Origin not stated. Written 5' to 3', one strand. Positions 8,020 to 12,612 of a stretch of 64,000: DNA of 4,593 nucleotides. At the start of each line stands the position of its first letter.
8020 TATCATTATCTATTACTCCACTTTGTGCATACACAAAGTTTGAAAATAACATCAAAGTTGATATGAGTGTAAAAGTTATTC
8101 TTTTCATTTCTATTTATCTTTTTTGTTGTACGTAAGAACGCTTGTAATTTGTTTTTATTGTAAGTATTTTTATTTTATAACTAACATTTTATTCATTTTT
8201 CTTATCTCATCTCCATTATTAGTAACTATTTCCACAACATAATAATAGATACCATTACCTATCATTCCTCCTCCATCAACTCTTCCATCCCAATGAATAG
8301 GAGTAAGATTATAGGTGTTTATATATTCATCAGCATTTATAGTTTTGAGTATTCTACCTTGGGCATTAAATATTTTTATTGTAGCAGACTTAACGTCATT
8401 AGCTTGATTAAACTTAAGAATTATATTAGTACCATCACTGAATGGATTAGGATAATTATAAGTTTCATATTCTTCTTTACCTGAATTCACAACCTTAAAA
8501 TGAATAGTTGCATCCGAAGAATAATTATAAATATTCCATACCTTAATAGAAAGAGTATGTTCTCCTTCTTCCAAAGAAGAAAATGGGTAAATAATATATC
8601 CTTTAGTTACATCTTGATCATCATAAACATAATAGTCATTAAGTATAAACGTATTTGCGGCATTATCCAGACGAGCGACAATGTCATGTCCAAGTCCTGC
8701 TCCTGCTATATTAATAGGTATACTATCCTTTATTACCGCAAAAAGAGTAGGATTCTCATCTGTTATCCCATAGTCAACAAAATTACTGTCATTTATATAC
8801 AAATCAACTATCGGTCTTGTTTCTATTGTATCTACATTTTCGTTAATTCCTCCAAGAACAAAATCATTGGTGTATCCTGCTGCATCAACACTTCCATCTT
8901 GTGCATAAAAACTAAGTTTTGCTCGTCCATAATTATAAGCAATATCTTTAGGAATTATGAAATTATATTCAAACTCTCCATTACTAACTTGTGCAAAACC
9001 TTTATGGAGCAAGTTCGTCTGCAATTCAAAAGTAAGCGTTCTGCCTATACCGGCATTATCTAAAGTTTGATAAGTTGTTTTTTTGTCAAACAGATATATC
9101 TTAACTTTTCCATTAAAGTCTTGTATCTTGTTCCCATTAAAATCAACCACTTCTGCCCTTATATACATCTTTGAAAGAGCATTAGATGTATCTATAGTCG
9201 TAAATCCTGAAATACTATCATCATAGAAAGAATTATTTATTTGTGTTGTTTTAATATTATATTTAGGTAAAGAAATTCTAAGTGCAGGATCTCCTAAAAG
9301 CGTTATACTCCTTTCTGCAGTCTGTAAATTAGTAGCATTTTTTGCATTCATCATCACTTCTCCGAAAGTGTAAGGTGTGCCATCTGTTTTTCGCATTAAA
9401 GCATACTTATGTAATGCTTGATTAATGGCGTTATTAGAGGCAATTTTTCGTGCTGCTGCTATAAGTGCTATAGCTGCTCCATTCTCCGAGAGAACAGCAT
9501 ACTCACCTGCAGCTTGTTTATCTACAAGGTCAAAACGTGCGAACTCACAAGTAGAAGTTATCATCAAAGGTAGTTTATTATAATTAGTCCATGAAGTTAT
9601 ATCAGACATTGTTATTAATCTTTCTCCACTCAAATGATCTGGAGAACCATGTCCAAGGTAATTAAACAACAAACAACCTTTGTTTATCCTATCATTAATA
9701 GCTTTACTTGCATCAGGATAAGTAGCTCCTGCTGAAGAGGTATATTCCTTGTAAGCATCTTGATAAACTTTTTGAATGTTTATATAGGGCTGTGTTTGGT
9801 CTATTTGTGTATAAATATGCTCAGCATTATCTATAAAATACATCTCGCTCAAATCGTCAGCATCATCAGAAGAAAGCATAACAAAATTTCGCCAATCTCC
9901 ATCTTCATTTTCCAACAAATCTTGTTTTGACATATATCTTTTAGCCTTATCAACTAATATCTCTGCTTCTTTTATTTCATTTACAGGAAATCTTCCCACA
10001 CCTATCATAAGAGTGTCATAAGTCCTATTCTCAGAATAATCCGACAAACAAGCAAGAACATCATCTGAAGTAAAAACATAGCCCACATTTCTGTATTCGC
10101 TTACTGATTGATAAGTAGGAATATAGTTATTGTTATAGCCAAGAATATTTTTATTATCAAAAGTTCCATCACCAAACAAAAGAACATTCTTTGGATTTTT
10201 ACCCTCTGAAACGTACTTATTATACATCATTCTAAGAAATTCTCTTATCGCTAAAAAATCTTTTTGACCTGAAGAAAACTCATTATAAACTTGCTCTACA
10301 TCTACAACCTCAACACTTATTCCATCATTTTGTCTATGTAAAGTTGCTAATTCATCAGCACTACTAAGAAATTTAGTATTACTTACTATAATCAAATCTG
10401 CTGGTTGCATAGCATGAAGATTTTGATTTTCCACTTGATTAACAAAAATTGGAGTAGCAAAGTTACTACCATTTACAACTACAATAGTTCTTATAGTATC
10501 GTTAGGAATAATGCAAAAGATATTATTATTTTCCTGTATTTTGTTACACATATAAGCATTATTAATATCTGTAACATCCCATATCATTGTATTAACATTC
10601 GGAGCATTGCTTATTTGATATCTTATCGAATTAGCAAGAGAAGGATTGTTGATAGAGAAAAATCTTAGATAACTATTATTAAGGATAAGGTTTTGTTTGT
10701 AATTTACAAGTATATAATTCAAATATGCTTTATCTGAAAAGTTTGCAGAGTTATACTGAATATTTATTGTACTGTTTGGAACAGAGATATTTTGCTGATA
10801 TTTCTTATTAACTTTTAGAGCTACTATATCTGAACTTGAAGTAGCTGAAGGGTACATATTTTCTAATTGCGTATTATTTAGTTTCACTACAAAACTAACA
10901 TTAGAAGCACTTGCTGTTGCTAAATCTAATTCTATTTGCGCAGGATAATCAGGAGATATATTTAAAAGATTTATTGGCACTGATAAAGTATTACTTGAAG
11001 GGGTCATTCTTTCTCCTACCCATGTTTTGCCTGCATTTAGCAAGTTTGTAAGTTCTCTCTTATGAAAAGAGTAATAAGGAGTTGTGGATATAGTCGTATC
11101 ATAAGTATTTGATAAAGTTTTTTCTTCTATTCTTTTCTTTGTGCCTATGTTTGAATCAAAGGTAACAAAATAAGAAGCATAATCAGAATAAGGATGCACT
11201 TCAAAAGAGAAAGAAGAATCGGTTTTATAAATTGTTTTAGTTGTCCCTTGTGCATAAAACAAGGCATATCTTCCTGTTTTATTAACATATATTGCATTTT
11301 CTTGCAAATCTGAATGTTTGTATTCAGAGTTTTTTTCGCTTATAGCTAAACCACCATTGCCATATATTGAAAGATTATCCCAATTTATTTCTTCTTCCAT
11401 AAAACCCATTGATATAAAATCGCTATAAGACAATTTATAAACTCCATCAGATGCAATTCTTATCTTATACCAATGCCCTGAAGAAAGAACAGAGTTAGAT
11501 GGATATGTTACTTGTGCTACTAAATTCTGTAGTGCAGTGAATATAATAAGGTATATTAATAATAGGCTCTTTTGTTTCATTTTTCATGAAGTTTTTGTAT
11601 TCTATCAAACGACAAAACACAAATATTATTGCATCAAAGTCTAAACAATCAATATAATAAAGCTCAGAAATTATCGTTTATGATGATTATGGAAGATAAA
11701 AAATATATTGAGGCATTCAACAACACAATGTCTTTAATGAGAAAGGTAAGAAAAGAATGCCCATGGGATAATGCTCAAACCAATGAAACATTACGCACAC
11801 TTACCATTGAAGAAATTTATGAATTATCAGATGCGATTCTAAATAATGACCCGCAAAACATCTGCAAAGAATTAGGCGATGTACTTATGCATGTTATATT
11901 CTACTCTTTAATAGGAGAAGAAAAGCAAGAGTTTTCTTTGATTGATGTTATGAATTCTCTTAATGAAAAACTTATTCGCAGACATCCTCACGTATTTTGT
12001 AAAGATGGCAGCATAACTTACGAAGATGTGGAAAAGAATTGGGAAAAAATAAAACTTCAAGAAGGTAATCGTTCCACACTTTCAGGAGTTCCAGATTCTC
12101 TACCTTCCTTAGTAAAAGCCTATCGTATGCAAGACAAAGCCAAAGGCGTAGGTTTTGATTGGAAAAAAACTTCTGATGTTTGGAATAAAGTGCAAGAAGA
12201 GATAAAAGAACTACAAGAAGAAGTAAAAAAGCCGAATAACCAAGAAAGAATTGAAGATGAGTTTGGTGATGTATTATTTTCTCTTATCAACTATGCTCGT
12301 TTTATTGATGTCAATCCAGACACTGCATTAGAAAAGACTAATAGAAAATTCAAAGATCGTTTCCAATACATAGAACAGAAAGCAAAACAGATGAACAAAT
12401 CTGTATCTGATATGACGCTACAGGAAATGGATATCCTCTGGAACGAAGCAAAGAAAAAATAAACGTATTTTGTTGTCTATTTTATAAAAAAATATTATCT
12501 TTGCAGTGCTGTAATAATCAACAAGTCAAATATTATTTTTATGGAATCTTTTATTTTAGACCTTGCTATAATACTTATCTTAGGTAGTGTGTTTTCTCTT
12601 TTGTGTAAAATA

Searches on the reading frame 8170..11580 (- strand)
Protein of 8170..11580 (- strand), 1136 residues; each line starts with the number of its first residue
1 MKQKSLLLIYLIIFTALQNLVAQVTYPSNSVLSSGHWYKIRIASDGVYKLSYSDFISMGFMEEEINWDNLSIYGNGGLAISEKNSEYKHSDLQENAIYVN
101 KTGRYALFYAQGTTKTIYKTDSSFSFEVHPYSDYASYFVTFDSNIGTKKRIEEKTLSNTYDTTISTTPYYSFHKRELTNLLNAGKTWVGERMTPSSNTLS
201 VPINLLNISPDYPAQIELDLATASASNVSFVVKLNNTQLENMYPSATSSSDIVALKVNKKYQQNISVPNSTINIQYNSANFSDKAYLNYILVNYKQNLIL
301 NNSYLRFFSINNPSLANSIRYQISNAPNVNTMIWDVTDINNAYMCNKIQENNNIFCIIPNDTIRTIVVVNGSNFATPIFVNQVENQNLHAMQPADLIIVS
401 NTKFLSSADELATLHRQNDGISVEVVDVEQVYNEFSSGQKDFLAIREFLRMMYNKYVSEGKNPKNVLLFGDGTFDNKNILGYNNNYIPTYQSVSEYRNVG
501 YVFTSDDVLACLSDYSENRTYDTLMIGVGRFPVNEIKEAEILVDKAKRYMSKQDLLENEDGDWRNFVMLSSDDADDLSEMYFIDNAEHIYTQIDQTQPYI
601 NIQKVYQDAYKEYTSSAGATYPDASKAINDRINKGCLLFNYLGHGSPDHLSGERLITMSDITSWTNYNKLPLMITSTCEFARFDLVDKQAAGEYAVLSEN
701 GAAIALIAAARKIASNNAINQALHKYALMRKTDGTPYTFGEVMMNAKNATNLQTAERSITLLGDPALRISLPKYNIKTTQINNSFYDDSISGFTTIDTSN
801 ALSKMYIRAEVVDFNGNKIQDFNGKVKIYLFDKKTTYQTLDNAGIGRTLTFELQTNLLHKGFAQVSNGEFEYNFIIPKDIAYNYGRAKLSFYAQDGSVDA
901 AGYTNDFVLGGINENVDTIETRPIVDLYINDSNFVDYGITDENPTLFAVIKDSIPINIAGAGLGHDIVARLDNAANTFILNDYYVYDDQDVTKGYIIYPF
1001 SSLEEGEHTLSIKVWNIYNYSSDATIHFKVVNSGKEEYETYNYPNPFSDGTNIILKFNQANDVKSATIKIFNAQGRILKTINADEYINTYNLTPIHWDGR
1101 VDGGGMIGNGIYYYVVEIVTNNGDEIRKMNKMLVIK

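Call 35: search_protein_families(library=pfam, proteins=[window:8170-11580:-], max_evalue=0.00001)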
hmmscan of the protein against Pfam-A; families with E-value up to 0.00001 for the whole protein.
window:8170-11580:- (1136 aa): 1 family
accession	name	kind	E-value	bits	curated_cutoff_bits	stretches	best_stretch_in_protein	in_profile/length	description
PF01364.23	Peptidase_C25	-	4.9e-93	312.8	23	1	397-769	2-374/374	Peptidase family C25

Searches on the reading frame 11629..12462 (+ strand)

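Call 35: search_protein_families(library=pfam, proteins=[window:11629-12462:+], max_evalue=0.00001)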
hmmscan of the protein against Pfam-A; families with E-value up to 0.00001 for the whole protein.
window:11629-12462:+ (277 aa): 2 families
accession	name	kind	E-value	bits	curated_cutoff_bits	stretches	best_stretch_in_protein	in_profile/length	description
PF03819.22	MazG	-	6.9e-36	122.8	22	2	50-123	1-74/74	MazG nucleotide pyrophosphohydrolase domain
PF01503.22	PRA-PH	-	4.6e-11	43.4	21.3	0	29-89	3-64/86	Phosphoribosyl-ATP pyrophosphohydrolase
